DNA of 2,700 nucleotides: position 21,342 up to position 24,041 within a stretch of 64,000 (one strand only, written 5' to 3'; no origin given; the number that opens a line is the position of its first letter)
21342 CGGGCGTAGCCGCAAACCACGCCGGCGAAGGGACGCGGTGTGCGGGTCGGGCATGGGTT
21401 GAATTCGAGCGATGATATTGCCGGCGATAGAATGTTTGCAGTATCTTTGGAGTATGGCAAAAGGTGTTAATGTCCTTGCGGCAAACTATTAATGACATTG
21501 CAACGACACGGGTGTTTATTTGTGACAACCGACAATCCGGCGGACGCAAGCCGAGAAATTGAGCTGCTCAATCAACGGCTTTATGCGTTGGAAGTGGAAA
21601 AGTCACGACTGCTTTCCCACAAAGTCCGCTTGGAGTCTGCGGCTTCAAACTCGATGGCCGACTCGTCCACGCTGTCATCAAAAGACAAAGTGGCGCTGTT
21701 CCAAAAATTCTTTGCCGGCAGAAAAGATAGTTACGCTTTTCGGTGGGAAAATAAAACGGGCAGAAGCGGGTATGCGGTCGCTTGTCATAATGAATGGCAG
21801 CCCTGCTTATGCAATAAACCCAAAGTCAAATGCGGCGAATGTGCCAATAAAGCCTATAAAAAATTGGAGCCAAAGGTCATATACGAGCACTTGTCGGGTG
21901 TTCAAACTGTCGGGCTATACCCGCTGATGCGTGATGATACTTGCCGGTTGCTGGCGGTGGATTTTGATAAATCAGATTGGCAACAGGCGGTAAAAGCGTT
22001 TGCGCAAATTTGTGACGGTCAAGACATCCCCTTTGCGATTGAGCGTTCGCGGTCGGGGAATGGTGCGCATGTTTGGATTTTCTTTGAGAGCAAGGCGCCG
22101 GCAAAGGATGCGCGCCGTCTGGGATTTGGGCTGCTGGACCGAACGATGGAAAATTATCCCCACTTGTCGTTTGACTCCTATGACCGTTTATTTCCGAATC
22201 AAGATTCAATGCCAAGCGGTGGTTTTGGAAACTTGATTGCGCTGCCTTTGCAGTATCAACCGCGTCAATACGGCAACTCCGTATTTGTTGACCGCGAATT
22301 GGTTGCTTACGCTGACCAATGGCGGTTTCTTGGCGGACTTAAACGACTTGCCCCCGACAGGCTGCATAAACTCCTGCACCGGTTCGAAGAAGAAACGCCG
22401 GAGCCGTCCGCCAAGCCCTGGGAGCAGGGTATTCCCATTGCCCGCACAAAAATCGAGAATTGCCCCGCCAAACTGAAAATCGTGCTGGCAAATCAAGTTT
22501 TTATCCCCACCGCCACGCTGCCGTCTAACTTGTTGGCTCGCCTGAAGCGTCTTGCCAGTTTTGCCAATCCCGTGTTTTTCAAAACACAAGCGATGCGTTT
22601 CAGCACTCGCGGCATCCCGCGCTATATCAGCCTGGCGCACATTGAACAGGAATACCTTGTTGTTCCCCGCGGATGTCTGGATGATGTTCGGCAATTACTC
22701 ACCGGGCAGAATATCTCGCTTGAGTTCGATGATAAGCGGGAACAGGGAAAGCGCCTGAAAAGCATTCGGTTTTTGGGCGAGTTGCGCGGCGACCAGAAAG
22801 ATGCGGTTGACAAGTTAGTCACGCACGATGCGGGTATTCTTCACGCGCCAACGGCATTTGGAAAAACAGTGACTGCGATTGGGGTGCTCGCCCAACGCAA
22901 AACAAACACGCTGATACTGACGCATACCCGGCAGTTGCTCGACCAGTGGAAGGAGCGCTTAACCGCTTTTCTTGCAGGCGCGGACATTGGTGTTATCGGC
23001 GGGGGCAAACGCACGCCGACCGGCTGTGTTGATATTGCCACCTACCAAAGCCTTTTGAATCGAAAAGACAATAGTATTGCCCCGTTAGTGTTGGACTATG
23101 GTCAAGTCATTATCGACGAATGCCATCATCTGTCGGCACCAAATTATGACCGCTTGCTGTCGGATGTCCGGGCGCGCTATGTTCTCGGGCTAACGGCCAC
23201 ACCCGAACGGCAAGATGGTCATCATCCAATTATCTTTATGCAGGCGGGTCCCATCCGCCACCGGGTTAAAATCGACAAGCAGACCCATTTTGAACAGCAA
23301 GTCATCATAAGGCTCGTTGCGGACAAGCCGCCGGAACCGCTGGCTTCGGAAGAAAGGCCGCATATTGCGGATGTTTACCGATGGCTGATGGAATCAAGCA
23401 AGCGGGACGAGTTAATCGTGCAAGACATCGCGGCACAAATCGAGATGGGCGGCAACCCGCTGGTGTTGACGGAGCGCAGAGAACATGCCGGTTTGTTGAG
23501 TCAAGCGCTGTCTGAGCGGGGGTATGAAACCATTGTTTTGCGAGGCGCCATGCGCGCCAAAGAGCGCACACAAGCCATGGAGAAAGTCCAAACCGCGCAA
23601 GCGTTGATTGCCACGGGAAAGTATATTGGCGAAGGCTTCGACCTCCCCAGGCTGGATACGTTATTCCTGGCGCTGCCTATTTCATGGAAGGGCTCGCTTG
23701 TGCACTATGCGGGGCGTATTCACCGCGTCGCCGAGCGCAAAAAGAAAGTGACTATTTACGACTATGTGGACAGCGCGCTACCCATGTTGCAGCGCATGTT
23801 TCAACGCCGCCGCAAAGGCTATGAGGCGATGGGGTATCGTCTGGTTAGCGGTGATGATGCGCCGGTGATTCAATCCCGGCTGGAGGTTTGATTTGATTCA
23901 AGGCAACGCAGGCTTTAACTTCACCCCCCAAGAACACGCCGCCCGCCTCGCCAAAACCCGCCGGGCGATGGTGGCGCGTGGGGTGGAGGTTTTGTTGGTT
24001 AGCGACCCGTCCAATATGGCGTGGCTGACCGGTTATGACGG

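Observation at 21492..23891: Solitary AEP-primase / SF2 DEAH helicase fusion of intermediate GC: conflict-system-type protein rather than a replicon primase?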

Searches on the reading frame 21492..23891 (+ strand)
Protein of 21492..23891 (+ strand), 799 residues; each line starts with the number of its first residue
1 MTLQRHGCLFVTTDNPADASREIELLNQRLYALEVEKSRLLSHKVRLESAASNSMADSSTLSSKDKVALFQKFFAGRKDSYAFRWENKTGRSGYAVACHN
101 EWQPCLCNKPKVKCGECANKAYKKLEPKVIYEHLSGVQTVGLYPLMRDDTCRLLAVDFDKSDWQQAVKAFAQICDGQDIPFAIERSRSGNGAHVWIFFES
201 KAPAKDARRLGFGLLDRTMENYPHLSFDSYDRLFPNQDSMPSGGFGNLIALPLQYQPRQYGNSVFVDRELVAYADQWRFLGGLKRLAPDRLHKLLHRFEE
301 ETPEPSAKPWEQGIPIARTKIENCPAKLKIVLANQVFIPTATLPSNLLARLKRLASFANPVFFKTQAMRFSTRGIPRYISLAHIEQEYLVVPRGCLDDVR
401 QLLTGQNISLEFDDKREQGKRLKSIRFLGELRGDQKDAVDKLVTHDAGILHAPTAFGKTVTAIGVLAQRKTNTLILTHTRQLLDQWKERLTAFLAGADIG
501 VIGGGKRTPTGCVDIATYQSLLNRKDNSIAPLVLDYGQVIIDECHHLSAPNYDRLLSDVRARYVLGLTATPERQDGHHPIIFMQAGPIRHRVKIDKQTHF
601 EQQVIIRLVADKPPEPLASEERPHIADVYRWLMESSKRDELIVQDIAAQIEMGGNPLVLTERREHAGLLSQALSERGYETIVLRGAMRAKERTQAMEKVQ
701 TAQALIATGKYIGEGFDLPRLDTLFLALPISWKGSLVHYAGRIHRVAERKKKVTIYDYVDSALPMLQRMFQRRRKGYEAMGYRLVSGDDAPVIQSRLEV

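Call 5: search_protein_families(library=pfam, proteins=[window:21492-23891:+], max_evalue=0.01)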
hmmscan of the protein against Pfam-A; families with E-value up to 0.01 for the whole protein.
window:21492-23891:+ (799 aa): 6 families
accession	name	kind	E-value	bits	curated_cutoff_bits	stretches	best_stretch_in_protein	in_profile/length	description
PF22548.2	AEP-TOTE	-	5.9e-95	317.7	27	1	65-293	1-229/230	TOTE conflict system, Archaeo-Eukaryotic Primase domain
PF04851.21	ResIII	-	3.1e-24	86.2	22.5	1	430-573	3-164/164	Type III restriction enzyme, res subunit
PF00270.35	DEAD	-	1.6e-10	41.4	26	1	434-573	3-162/167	DEAD/DEAH box helicase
PF00271.37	Helicase_C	-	2.5e-09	37.8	23.5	1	649-746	11-109/110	Helicase conserved C-terminal domain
PF01896.25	DNA_primase_S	-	0.00013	22.8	26.8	1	164-267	24-162/163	DNA primase small subunit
PF00176.29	SNF2-rel_dom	-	0.00016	21.3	24.9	1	445-577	17-169/290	SNF2-related domain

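Call 6: search_protein_families(library=ncbifam, proteins=[window:21492-23891:+], max_evalue=0.01)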
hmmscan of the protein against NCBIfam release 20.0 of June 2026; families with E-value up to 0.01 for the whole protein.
window:21492-23891:+ (799 aa): 12 families
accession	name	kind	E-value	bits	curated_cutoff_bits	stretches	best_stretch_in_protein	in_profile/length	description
NF040561.1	PrimPol_Msp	equivalog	6.2e-25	87.7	200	2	124-326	158-375/515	CRISPR-associated primase-polymerase type A1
NF045503.1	repair_heli_XPB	equivalog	1.4e-22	79.9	610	1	398-700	158-460/548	DNA repair helicase XPB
NF053632.1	heli_RadD_YejH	equivalog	1.9e-15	56.2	720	1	431-577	3-157/573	DNA repair helicase RadD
TIGR04095.1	dnd_restrict_1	equivalog_domain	1.2e-11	44.3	600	1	430-493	8-77/451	DNA phosphorothioation system restriction enzyme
TIGR00603.1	rad25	subfamily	2.1e-06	26.3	328.7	1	447-576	277-418/734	DNA repair helicase rad25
TIGR02621.3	cas3_GSU0051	exception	2.8e-06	26.5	400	1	558-756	199-385/854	type I-G CRISPR-associated helicase/endonuclease Cas3g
NF008394.0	PRK11192.1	equivalog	1.9e-05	23.7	507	1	621-755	217-350/441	ATP-dependent RNA helicase SrmB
NF046051.1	restrict_EcoAI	equivalog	2.1e-05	23.2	550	1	451-576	183-318/768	EcoAI/FtnUII family type I restriction enzme subunit R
NF058637.1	helic_SCO1167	equivalog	2.7e-05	22.4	1200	0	452-571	495-622/932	SCO1167/SCO6262 family helicase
NF003673.1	PRK05298.1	equivalog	7e-05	21.4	743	0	432-495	11-79/653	excinuclease ABC subunit UvrB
NF010337.0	PRK13766.1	equivalog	0.0013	17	610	0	445-572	30-174/781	Hef nuclease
TIGR00631.1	uvrb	equivalog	0.0016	16.7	750.1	0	432-494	11-78/658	excinuclease ABC subunit UvrB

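Call 7: search_protein_families(library=padloc, proteins=[window:21492-23891:+], max_evalue=0.01)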
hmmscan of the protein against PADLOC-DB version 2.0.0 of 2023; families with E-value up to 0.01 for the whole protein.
window:21492-23891:+ (799 aa): 20 families
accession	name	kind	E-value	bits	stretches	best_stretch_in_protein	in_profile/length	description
PDLC01465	PrimPol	-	8.9e-93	308.8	1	58-357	14-275/276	"CAS-I,CAS-II,CAS-III,CAS-IV,CAS-V,CAS-VI; associated"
PDLC01101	PrimPol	-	6.1e-23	79.2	1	128-291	167-334/490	adaptation polymerase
PDLC02707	PbeA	-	5.7e-21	72.8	2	428-574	250-416/672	PbeA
PDLC02704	PbeA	-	2.4e-16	57.4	3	516-574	364-421/682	PbeA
PDLC03659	mREase_IV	-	1.6e-14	50.7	1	450-760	244-567/945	Type IV methyl-directed restriction enzyme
PDLC03658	mREase_IV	-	1.9e-13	47.1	1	445-760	242-559/953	Type IV methyl-directed restriction enzyme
PDLC02706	PbeA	-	4.3e-12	43.4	1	430-574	269-434/722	PbeA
PDLC02703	PbeA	-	2.5e-09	34.3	1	434-493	250-314/626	PbeA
PDLC02503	BrxHI|BrxHII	-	6.3e-06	22.8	0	646-724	241-320/698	BrxHI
PDLC03746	RT_UG10_large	-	1.8e-05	20.7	1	163-267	87-183/1688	DRT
PDLC02500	BrxHI|BrxHII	-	3.3e-05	20.6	1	657-759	484-585/933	BrxHI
PDLC04173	GajB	-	0.0001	19.4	1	440-492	4-58/471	-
PDLC02705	PbeA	-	0.00013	18.3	1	622-766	497-638/691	PbeA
PDLC03747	RT_UG10_small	-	0.0013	15.6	1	122-268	36-188/824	DRT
PDLC02501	BrxHI|BrxHII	-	0.0015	14.7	1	647-754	242-350/925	BrxHI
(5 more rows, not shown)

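Call 13: find_homologous_proteins(query=window:21492-23891:+, max_evalue=1e-10)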
Query window:21492-23891:+ (799 aa): 8000 proteins with E <= 1e-10 among 8000 candidates; the best 120 are listed.
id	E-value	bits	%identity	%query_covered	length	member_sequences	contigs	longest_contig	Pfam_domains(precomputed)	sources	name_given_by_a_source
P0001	0.0e+0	1489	81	99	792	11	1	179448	PF00270.36,PF00176.30,PF01896.26,PF22548.3,PF00271.38,PF04851.22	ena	-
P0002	0.0e+0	1481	80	99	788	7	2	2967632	PF00270.36,PF22548.3,PF00271.38,PF04851.22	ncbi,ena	-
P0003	0.0e+0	1472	80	99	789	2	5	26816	PF00270.36,PF22548.3,PF00271.38,PF04851.22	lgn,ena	-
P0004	0.0e+0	1467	80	99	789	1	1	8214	PF00270.36,PF22548.3,PF00271.38,PF04851.22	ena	-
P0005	0.0e+0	1425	78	99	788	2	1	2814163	PF00270.36,PF01896.26,PF22548.3,PF00271.38,PF04851.22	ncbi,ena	-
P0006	0.0e+0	1422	79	97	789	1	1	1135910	PF00270.36,PF22548.3,PF00271.38,PF04851.22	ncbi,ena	-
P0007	0.0e+0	1420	78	98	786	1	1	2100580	PF00270.36,PF22548.3,PF00271.38,PF04851.22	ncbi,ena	-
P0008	0.0e+0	1420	78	99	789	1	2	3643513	PF00270.36,PF22548.3,PF00271.38,PF04851.22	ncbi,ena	-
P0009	0.0e+0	1390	76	99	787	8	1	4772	PF00270.36,PF22548.3,PF00271.38,PF04851.22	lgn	-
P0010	0.0e+0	1376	75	99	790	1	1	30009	PF00270.36,PF22548.3,PF00271.38,PF04851.22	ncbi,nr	ncbi:MAG: DEAD/DEAH box helicase family protein [Halieaceae bacterium]|nr:DEAD/DEAH box helicase fam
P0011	0.0e+0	1375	75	98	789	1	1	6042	PF00270.36,PF00176.30,PF22548.3,PF00271.38,PF04851.22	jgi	-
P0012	0.0e+0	1366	74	99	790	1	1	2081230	PF00270.36,PF22548.3,PF00271.38,PF04851.22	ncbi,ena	-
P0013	0.0e+0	1362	74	99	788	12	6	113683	PF00270.36,PF01896.26,PF22548.3,PF00271.38,PF04851.22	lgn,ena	-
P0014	0.0e+0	1353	73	99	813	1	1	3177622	PF00270.36,PF22548.3,PF00271.38,PF04851.22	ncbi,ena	-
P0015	0.0e+0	1353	74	99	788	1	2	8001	PF00270.36,PF22548.3,PF00271.38,PF04851.22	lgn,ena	-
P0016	0.0e+0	1349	74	98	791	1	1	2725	PF00270.36,PF01896.26,PF22548.3,PF00271.38,PF04851.22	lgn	-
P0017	0.0e+0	1344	73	98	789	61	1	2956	PF00270.36,PF22548.3,PF00271.38,PF04851.22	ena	-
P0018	0.0e+0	1339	74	98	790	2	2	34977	PF00270.36,PF22548.3,PF00271.38,PF04851.22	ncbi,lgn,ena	-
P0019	0.0e+0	1310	73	95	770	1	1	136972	PF00270.36,PF22548.3,PF00271.38,PF04851.22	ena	-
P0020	0.0e+0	1307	71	99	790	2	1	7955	PF00270.36,PF22548.3,PF00271.38,PF04851.22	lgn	-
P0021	0.0e+0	1301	70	99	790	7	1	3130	PF00270.36,PF01896.26,PF22548.3,PF00271.38,PF04851.22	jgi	jgi:superfamily II DNA or RNA helicase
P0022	0.0e+0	1290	98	73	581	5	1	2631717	PF00270.36,PF22548.3,PF00271.38,PF04851.22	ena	-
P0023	0.0e+0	1265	69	98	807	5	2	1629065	PF00270.36,PF22548.3,PF00271.38,PF04851.22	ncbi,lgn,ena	-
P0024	0.0e+0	1254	67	99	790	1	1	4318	PF00270.36,PF01896.26,PF22548.3,PF00271.38,PF04851.22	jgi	jgi:superfamily II DNA or RNA helicase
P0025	0.0e+0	1197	65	98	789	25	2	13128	PF00270.36,PF22548.3,PF00271.38,PF04851.22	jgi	-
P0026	0.0e+0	1185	63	99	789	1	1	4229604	PF00270.36,PF01896.26,PF22548.3,PF00271.38,PF04851.22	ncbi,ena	-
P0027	0.0e+0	1155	64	98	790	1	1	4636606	PF00270.36,PF01896.26,PF22548.3,PF00271.38,PF04851.22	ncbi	ncbi:MAG: DEAD/DEAH box helicase family protein [bacterium]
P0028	0.0e+0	1128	63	96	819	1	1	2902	PF00270.36,PF22548.3,PF00271.38,PF04851.22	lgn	-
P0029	0.0e+0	1122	63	97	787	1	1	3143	PF00270.36,PF22548.3,PF00271.38,PF04851.22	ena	-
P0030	0.0e+0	1116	62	97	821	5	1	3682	PF00270.36,PF00176.30,PF22548.3,PF00271.38,PF04851.22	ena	-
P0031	0.0e+0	1100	62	96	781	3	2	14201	PF00270.36,PF22548.3,PF00271.38,PF04851.22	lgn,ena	-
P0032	0.0e+0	1098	76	77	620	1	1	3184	PF00270.36,PF22548.3,PF04851.22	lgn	-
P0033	0.0e+0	1095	61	97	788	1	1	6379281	PF00270.36,PF00176.30,PF22548.3,PF00271.38,PF04851.22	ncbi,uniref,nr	ncbi:type III restriction protein res subunit [Oleiphilus messinensis]|uniref:Type III restriction p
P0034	0.0e+0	1090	60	97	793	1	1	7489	PF00270.36,PF00176.30,PF22548.3,PF00271.38,PF04851.22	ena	-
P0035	0.0e+0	1084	60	97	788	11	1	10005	PF00270.36,PF00176.30,PF22548.3,PF00271.38,PF04851.22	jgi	-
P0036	0.0e+0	1084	60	97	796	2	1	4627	PF00270.36,PF22548.3,PF00271.38,PF04851.22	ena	-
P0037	0.0e+0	1083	62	97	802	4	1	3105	PF00270.36,PF00176.30,PF22548.3,PF00271.38,PF04851.22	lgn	-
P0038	0.0e+0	1082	60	97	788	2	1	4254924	PF00270.36,PF00176.30,PF22548.3,PF00271.38,PF04851.22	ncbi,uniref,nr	ncbi:TOTE conflict system archaeo-eukaryotic primase domain-containing protein [Alkalimarinus alitta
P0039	0.0e+0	1082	61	96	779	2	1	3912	PF00270.36,PF22548.3,PF00271.38,PF04851.22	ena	-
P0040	0.0e+0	1082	60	97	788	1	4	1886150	PF00270.36,PF00176.30,PF22548.3,PF00271.38,PF04851.22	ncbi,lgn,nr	ncbi:MAG: DEAD/DEAH box helicase family protein [Hahellaceae bacterium]|nr:DEAD/DEAH box helicase fa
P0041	0.0e+0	1077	59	96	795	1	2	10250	PF00270.36,PF22548.3,PF00271.38,PF04851.22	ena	-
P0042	0.0e+0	1076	60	97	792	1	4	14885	PF00270.36,PF22548.3,PF00271.38,PF04851.22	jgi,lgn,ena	-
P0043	0.0e+0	1074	60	97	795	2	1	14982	PF00270.36,PF00176.30,PF22548.3,PF00271.38,PF04851.22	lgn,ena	-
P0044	0.0e+0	1074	59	97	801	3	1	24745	PF00270.36,PF00176.30,PF22548.3,PF00271.38,PF04851.22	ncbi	-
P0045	0.0e+0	1073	59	98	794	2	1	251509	PF00270.36,PF22548.3,PF00271.38,PF04851.22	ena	-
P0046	0.0e+0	1072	59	97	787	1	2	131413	PF00270.36,PF00176.30,PF22548.3,PF00271.38,PF04851.22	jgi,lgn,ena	-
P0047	0.0e+0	1071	60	96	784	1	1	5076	PF00270.36,PF22548.3,PF00271.38,PF04851.22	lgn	-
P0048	0.0e+0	1070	60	97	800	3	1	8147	PF00270.36,PF00176.30,PF22548.3,PF00271.38,PF04851.22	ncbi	-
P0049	0.0e+0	1070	58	97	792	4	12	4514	PF00270.36,PF22548.3,PF00271.38,PF04851.22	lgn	-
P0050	0.0e+0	1070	60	97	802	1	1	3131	PF00270.36,PF22548.3,PF00271.38,PF04851.22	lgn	-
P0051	0.0e+0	1068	60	96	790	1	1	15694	PF00270.36,PF00176.30,PF22548.3,PF00271.38,PF04851.22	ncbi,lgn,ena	-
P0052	0.0e+0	1068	60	96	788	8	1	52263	PF00270.36,PF22548.3,PF00271.38,PF04851.22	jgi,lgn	-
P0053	0.0e+0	1067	59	95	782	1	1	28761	PF00270.36,PF00176.30,PF22548.3,PF00271.38,PF04851.22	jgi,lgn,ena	-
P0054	0.0e+0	1066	60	97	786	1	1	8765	PF00270.36,PF00176.30,PF22548.3,PF00271.38,PF04851.22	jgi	-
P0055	0.0e+0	1064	61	96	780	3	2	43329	PF00270.36,PF01896.26,PF22548.3,PF00271.38,PF04851.22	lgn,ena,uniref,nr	uniref:Superfamily II DNA or RNA helicase n=1 Tax=Candidatus Kentrum sp. TC TaxID=2126339 RepID=A0A4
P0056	0.0e+0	1064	61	96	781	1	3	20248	PF00270.36,PF00176.30,PF01896.26,PF22548.3,PF00271.38,PF04851.22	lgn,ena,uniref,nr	uniref:Helicase conserved C-terminal domain-containing protein n=1 Tax=Candidatus Kentrum sp. TUN Ta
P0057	0.0e+0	1064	59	97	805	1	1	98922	PF00270.36,PF00176.30,PF22548.3,PF00271.38,PF04851.22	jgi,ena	-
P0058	0.0e+0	1063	57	99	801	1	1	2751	PF00270.36,PF00176.30,PF22548.3,PF00271.38,PF04851.22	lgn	-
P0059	0.0e+0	1061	60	97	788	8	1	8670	PF00270.36,PF22548.3,PF00271.38,PF04851.22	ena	-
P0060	0.0e+0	1061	58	98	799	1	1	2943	PF00270.36,PF22548.3,PF00271.38,PF04851.22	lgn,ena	-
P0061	0.0e+0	1061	59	96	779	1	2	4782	PF00270.36,PF22548.3,PF00271.38,PF04851.22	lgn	-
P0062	0.0e+0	1060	58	98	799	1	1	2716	PF00270.36,PF22548.3,PF00271.38,PF04851.22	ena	-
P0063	0.0e+0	1060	60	97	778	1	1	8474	PF00270.36,PF00176.30,PF01896.26,PF22548.3,PF00271.38,PF04851.22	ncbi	-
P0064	0.0e+0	1060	59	96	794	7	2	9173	PF00270.36,PF00176.30,PF22548.3,PF00271.38,PF04851.22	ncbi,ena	-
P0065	0.0e+0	1060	58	98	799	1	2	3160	PF00270.36,PF22548.3,PF00271.38,PF04851.22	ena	-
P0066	0.0e+0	1059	58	98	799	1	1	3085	PF00270.36,PF22548.3,PF00271.38,PF04851.22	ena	-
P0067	0.0e+0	1059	60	95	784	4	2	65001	PF00270.36,PF00176.30,PF01896.26,PF22548.3,PF00271.38,PF04851.22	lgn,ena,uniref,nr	uniref:Superfamily II DNA or RNA helicase n=1 Tax=Candidatus Kentrum sp. FW TaxID=2126338 RepID=A0A4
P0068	0.0e+0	1058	58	98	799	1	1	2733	PF00270.36,PF22548.3,PF00271.38,PF04851.22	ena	-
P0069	0.0e+0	1057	59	96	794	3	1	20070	PF00270.36,PF00176.30,PF22548.3,PF00271.38,PF04851.22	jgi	jgi:superfamily II DNA or RNA helicase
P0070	0.0e+0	1057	60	97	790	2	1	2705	PF00270.36,PF22548.3,PF00271.38,PF04851.22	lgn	-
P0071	0.0e+0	1057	59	96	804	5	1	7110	PF00270.36,PF00176.30,PF22548.3,PF00271.38,PF04851.22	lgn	-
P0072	0.0e+0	1056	59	96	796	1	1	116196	PF00270.36,PF00176.30,PF01896.26,PF22548.3,PF00271.38,PF04851.22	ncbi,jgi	-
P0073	0.0e+0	1056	59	96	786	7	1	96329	PF00270.36,PF00176.30,PF22548.3,PF00271.38,PF04851.22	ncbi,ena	-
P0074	0.0e+0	1055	59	96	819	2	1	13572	PF00270.36,PF00176.30,PF22548.3,PF00271.38,PF04851.22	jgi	-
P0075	0.0e+0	1055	58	96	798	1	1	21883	PF00270.36,PF00176.30,PF22548.3,PF00271.38,PF04851.22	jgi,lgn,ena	-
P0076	0.0e+0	1055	58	97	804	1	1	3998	PF00270.36,PF00176.30,PF22548.3,PF00271.38,PF04851.22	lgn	-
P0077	0.0e+0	1054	59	97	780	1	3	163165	PF00270.36,PF00176.30,PF01896.26,PF22548.3,PF00271.38,PF04851.22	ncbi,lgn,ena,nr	ncbi:MAG: DNA helicase [Gammaproteobacteria bacterium]|nr:MAG: DNA helicase [Gammaproteobacteria bac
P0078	0.0e+0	1054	58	96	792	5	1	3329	PF00270.36,PF00176.30,PF22548.3,PF00271.38,PF04851.22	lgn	-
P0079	0.0e+0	1054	58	96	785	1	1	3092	PF00270.36,PF00176.30,PF01896.26,PF22548.3,PF00271.38,PF04851.22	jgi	-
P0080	0.0e+0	1053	60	97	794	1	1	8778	PF00270.36,PF22548.3,PF00271.38,PF04851.22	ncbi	-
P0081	0.0e+0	1053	59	96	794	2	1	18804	PF00270.36,PF00176.30,PF22548.3,PF00271.38,PF04851.22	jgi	-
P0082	0.0e+0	1052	58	97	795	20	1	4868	PF00270.36,PF22548.3,PF00271.38,PF04851.22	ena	-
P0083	0.0e+0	1052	60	96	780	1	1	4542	PF00270.36,PF22548.3,PF00271.38,PF04851.22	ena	-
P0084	0.0e+0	1051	58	98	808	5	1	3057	PF00270.36,PF22548.3,PF00271.38,PF04851.22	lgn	-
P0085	0.0e+0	1051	59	97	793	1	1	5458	PF00270.36,PF22548.3,PF00271.38,PF04851.22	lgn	-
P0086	0.0e+0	1051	61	91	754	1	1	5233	PF00270.36,PF00176.30,PF01896.26,PF22548.3,PF00271.38,PF04851.22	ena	-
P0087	0.0e+0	1050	58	97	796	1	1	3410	PF00270.36,PF00176.30,PF22548.3,PF00271.38,PF04851.22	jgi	-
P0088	0.0e+0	1050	59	96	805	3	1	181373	PF00270.36,PF00176.30,PF22548.3,PF00271.38,PF04851.22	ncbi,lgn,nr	ncbi:MAG: DEAD/DEAH box helicase family protein [Gammaproteobacteria bacterium]|nr:DEAD/DEAH box hel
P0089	0.0e+0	1050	58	98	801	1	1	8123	PF00270.36,PF00176.30,PF22548.3,PF00271.38,PF04851.22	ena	-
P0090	0.0e+0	1049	59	95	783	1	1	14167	PF00270.36,PF00176.30,PF22548.3,PF00271.38,PF04851.22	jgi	-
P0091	0.0e+0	1049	58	97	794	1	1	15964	PF00270.36,PF00176.30,PF01896.26,PF22548.3,PF00271.38,PF04851.22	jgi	jgi:superfamily II DNA or RNA helicase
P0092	0.0e+0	1048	58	97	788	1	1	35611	PF00270.36,PF00176.30,PF22548.3,PF00271.38,PF04851.22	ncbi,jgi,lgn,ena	-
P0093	0.0e+0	1048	58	97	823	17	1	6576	PF00270.36,PF22548.3,PF00271.38,PF04851.22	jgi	jgi:superfamily II DNA or RNA helicase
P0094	0.0e+0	1048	58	97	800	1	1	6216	PF00270.36,PF00176.30,PF22548.3,PF00271.38,PF04851.22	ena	-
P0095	0.0e+0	1048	59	96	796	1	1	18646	PF00270.36,PF00176.30,PF22548.3,PF00271.38,PF04851.22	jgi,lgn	jgi:superfamily II DNA or RNA helicase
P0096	0.0e+0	1048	59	96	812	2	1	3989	PF00270.36,PF00176.30,PF01896.26,PF22548.3,PF00271.38,PF04851.22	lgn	-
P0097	0.0e+0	1047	58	97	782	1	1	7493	PF00270.36,PF22548.3,PF00271.38,PF04851.22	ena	-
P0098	0.0e+0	1047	59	96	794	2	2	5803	PF00270.36,PF00176.30,PF22548.3,PF00271.38,PF04851.22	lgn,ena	-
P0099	0.0e+0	1047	59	96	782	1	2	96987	PF00270.36,PF00176.30,PF01896.26,PF22548.3,PF00271.38,PF04851.22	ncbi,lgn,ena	ncbi:MAG: DEAD/DEAH box helicase family protein [Candidatus Sedimenticola sp. PURPLELP]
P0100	0.0e+0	1047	59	97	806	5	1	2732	PF00270.36,PF00176.30,PF22548.3,PF00271.38,PF04851.22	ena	-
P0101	0.0e+0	1046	58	96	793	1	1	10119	PF00270.36,PF22548.3,PF00271.38,PF04851.22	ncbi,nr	ncbi:MAG: DEAD/DEAH box helicase [Methylophaga sp.]|nr:DEAD/DEAH box helicase [Methylophaga sp.]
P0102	0.0e+0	1046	58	96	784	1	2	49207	PF00270.36,PF22548.3,PF00271.38,PF04851.22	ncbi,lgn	-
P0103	0.0e+0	1046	59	96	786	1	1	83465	PF00270.36,PF00176.30,PF01896.26,PF22548.3,PF00271.38,PF04851.22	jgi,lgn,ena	-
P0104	0.0e+0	1046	58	96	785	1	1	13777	PF00270.36,PF00176.30,PF01896.26,PF22548.3,PF00271.38,PF04851.22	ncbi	-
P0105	0.0e+0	1045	58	98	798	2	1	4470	PF00270.36,PF00176.30,PF22548.3,PF00271.38,PF04851.22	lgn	-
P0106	0.0e+0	1045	60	92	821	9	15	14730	PF00270.36,PF22548.3,PF00271.38,PF04851.22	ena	-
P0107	0.0e+0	1044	57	98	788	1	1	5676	PF00270.36,PF22548.3,PF00271.38,PF04851.22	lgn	-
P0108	0.0e+0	1044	58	97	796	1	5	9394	PF00270.36,PF00176.30,PF22548.3,PF00271.38,PF04851.22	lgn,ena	-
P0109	0.0e+0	1043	56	97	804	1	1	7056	PF00270.36,PF22548.3,PF00271.38,PF04851.22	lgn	-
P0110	0.0e+0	1043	58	97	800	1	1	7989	PF00270.36,PF22548.3,PF00271.38,PF04851.22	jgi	jgi:superfamily II DNA or RNA helicase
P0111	0.0e+0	1043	58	96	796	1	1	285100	PF00270.36,PF22548.3,PF00271.38,PF04851.22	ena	-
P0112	0.0e+0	1043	58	97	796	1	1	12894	PF00270.36,PF00176.30,PF22548.3,PF00271.38,PF04851.22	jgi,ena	-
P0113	0.0e+0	1043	58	96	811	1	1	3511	PF00270.36,PF00176.30,PF22548.3,PF00271.38,PF04851.22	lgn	-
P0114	0.0e+0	1043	59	96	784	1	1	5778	PF00270.36,PF22548.3,PF00271.38,PF04851.22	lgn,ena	-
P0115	0.0e+0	1043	59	98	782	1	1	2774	PF00270.36,PF00176.30,PF22548.3,PF00271.38,PF04851.22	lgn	-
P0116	0.0e+0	1042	57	97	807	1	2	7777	PF00270.36,PF00176.30,PF22548.3,PF00271.38,PF04851.22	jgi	-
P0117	0.0e+0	1042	57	98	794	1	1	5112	PF00270.36,PF00176.30,PF22548.3,PF00271.38,PF04851.22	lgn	-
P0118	0.0e+0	1042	57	98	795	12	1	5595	PF00270.36,PF00176.30,PF22548.3,PF00271.38,PF04851.22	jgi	jgi:superfamily II DNA or RNA helicase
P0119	0.0e+0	1042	58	97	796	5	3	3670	PF00270.36,PF00176.30,PF22548.3,PF00271.38,PF04851.22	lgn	-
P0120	0.0e+0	1041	58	98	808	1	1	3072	PF00270.36,PF00176.30,PF22548.3,PF00271.38,PF04851.22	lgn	-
